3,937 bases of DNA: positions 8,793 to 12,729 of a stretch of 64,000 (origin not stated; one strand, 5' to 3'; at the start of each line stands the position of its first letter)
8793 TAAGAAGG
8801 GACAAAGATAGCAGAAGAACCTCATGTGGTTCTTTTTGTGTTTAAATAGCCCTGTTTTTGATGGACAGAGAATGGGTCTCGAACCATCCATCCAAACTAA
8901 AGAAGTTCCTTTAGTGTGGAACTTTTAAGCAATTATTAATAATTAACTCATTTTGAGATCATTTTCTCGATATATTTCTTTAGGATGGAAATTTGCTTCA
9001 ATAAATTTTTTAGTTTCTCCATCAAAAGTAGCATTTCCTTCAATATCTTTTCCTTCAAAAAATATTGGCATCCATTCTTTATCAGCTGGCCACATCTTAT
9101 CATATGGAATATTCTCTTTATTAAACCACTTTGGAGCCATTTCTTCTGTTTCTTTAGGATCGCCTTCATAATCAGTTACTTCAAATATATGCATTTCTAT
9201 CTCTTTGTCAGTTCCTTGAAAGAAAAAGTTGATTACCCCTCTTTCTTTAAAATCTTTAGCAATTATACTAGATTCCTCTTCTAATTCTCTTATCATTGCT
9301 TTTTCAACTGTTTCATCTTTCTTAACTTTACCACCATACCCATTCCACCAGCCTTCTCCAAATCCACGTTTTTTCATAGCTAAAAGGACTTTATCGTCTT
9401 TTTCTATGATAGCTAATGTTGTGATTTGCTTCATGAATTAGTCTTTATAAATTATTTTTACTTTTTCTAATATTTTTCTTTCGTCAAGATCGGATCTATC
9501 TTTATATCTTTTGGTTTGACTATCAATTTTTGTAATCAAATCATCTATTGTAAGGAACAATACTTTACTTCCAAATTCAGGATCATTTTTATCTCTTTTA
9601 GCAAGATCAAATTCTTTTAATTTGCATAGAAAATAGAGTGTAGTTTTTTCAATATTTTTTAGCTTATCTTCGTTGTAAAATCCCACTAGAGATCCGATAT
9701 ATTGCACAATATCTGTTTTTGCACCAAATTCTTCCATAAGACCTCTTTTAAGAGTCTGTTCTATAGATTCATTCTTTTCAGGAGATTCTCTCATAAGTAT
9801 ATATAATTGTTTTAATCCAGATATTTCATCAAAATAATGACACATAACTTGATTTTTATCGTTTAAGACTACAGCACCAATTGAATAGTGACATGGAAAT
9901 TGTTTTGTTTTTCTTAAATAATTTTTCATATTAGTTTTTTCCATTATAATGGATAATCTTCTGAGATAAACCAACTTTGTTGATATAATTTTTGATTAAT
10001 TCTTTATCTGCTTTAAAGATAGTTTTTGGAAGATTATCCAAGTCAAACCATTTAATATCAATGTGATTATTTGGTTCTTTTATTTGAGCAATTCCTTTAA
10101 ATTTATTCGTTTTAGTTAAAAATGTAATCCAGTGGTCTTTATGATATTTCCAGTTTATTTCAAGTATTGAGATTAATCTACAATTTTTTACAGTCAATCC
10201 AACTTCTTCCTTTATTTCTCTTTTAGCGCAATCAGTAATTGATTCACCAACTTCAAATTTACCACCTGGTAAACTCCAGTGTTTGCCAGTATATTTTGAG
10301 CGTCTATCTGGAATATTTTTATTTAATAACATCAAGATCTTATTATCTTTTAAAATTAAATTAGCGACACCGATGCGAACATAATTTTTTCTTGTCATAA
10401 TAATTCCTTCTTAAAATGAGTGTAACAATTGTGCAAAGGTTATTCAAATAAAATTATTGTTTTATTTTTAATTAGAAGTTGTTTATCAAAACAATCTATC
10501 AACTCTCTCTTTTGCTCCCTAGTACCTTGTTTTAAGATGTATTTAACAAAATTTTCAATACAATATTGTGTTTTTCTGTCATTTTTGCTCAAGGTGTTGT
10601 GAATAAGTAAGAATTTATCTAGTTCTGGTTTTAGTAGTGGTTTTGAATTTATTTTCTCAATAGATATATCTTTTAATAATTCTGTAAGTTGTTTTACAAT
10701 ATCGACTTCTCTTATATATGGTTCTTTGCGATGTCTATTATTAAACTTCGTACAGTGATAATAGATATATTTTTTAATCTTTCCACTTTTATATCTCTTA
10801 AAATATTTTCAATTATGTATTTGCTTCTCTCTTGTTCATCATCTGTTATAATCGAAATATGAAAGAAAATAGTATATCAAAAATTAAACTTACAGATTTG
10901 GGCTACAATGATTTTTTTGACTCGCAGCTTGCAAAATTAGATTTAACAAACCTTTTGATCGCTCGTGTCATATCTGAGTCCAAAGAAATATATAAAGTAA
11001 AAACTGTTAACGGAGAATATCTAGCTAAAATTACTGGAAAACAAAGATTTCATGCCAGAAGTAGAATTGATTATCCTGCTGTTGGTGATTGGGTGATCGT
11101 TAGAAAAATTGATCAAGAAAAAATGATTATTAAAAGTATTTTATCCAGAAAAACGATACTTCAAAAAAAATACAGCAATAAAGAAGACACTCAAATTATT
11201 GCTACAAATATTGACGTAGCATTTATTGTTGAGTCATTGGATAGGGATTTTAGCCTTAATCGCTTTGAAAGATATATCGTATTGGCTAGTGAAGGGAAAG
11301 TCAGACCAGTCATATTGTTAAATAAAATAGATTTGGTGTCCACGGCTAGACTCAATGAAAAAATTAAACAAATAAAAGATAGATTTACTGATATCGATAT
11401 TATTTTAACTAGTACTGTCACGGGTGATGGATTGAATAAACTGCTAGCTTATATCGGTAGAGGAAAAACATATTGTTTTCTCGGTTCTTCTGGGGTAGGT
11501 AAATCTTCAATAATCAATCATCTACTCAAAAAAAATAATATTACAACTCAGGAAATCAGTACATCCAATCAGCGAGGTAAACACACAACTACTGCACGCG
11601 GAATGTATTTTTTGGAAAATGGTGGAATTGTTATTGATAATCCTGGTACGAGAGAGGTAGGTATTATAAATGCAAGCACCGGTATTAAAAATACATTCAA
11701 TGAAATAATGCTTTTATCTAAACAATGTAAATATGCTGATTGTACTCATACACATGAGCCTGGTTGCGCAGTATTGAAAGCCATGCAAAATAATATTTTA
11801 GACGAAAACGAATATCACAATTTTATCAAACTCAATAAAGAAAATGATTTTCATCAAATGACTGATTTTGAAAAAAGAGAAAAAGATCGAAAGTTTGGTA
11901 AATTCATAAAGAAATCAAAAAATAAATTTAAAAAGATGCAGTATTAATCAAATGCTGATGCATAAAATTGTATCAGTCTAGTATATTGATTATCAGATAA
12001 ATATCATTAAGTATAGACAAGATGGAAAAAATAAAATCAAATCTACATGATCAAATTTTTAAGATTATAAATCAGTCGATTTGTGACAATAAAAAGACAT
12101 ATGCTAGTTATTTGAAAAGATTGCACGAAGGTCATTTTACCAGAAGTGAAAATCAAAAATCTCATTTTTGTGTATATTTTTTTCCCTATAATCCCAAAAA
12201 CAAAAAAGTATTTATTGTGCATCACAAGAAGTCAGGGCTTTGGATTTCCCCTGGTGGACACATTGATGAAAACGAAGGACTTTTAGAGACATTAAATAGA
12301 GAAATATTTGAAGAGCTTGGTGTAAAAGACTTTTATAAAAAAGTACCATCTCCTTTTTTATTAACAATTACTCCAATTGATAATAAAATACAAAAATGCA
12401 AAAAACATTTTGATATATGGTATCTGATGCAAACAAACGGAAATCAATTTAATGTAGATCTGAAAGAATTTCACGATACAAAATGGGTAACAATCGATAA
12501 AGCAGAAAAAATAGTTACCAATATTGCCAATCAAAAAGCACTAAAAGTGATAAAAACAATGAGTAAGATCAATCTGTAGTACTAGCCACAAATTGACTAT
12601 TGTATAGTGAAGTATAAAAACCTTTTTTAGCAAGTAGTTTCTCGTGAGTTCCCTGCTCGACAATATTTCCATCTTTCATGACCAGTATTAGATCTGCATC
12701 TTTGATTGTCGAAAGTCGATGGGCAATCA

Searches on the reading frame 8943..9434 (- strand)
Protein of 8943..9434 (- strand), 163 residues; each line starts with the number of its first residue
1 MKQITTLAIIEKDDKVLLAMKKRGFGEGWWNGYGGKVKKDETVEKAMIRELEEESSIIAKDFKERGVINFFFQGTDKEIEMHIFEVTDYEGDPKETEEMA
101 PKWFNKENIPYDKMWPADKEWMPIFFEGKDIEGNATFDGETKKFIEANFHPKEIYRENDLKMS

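Call 21: search_protein_families(library=pfam, proteins=[window:8943-9434:-], max_evalue=0.0001)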
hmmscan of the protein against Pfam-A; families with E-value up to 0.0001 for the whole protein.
window:8943-9434:- (163 aa): 2 families
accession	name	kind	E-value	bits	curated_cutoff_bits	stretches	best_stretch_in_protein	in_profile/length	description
PF00293.34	NUDIX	-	4.8e-16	59.4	21.1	1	3-123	3-132/134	NUDIX domain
PF14815.12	NUDIX_4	-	4.2e-05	23.7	35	1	6-109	2-98/113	NUDIX domain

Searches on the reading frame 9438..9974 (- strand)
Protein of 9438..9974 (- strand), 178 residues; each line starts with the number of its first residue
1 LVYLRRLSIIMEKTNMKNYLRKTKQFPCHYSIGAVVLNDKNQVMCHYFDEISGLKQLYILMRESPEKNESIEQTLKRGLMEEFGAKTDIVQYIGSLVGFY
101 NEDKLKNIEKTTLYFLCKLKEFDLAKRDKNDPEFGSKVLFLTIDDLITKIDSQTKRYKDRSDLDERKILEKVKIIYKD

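Call 21: search_protein_families(library=pfam, proteins=[window:9438-9974:-], max_evalue=0.0001)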
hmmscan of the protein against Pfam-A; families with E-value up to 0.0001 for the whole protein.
window:9438-9974:- (178 aa): 1 family
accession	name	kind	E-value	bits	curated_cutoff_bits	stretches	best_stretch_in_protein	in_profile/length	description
PF00293.34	NUDIX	-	4.6e-06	27.1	21.1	1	30-150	4-123/134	NUDIX domain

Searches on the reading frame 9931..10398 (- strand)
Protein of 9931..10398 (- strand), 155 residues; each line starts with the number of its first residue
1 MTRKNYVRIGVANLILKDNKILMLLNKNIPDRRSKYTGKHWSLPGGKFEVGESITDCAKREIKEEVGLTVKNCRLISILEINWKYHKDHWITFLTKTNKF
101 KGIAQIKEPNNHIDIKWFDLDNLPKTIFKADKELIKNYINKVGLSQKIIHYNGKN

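Call 21: search_protein_families(library=pfam, proteins=[window:9931-10398:-], max_evalue=0.0001)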
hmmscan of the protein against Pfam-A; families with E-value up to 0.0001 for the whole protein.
window:9931-10398:- (155 aa): 2 families
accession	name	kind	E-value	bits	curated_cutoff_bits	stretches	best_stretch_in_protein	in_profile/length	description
PF00293.34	NUDIX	-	1.9e-20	73.6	21.1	1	10-137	5-133/134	NUDIX domain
PF14815.12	NUDIX_4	-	3.6e-05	24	35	1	37-132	23-108/113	NUDIX domain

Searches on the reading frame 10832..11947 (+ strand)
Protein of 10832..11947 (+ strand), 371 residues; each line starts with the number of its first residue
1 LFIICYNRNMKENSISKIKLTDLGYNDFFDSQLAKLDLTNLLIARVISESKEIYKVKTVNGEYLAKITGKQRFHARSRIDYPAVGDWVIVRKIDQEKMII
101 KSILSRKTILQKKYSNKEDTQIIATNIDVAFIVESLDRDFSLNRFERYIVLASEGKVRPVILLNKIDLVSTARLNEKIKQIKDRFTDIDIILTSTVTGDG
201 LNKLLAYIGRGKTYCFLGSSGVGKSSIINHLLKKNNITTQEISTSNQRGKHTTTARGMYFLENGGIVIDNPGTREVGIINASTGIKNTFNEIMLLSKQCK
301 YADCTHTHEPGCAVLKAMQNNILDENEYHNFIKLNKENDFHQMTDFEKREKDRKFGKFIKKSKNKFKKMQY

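Call 21: search_protein_families(library=pfam, proteins=[window:10832-11947:+], max_evalue=0.0001)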
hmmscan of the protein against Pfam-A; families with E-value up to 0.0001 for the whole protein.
window:10832-11947:+ (371 aa): 3 families
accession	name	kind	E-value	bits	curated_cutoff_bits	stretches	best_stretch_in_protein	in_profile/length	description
PF03193.22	RsgA_GTPase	-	7.1e-48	163.1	30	1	103-278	1-173/174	RsgA GTPase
PF00009.33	GTP_EFTU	-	3.2e-07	30.5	26.5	1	126-208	92-182/188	Elongation factor Tu GTP binding domain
PF01926.29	MMR_HSR1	-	1.1e-05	25.9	21.9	1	215-287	3-75/113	50S ribosome-binding GTPase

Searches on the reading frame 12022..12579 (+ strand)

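Call 21: search_protein_families(library=pfam, proteins=[window:12022-12579:+], max_evalue=0.0001)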
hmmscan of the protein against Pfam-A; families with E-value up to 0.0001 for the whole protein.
window:12022-12579:+ (185 aa): 1 family
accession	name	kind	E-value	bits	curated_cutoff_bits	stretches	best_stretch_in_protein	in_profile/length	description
PF00293.34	NUDIX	-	2.4e-14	53.9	21.1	1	50-163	5-120/134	NUDIX domain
